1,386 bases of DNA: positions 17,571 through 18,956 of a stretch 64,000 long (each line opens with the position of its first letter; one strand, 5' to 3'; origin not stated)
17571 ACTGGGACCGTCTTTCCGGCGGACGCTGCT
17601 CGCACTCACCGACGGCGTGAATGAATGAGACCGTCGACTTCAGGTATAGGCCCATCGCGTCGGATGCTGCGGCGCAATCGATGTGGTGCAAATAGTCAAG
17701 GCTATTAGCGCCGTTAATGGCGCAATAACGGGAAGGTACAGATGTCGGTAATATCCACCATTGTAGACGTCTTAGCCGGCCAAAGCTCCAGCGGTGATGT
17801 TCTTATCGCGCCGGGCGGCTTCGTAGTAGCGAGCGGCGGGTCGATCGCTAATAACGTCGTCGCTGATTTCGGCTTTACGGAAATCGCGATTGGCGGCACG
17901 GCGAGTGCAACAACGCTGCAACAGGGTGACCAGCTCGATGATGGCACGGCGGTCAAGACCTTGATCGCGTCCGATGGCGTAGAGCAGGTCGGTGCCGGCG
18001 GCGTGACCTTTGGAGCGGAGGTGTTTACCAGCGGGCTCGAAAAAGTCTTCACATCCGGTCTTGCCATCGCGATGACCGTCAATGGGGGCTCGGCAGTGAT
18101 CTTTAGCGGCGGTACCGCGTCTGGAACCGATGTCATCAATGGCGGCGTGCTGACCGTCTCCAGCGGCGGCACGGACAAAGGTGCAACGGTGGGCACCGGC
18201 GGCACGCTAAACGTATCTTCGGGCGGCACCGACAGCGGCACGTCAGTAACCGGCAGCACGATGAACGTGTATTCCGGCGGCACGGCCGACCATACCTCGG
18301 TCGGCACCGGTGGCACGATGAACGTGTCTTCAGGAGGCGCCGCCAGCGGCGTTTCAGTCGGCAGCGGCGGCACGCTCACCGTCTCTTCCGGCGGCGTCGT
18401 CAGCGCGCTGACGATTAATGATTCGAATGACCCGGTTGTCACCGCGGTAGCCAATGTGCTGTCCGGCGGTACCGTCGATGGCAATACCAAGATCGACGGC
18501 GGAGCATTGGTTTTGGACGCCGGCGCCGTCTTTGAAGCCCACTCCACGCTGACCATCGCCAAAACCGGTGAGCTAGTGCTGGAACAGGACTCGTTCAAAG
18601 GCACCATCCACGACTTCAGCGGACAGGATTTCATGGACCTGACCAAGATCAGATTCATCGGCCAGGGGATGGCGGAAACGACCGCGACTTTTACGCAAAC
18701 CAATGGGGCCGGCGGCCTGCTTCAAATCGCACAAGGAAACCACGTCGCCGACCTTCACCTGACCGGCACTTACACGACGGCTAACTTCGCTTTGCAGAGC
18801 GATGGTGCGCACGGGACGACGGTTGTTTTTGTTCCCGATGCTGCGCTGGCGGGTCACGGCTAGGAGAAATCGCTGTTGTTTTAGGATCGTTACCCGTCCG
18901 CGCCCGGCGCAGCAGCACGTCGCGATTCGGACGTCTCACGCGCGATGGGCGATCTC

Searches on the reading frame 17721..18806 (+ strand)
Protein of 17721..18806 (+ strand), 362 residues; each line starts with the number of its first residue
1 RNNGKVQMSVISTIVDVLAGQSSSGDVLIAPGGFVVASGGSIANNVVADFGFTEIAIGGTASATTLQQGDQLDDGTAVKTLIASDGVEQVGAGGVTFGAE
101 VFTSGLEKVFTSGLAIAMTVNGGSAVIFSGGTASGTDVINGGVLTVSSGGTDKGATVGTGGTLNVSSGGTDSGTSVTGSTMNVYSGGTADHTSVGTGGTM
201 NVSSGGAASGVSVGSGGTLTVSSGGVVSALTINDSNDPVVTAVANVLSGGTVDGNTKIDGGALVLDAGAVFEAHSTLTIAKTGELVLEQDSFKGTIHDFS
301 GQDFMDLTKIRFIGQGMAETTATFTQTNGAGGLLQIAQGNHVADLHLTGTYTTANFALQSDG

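Call 67: search_protein_families(library=pfam, proteins=[window:17721-18806:+], max_evalue=0.001)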
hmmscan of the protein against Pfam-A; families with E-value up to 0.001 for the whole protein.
window:17721-18806:+ (362 aa): 1 family
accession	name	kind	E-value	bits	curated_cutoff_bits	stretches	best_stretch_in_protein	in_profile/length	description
PF16168.11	AIDA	-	3.7e-08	33.8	27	2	129-177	12-61/63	Adhesin of bacterial autotransporter system, probable stalk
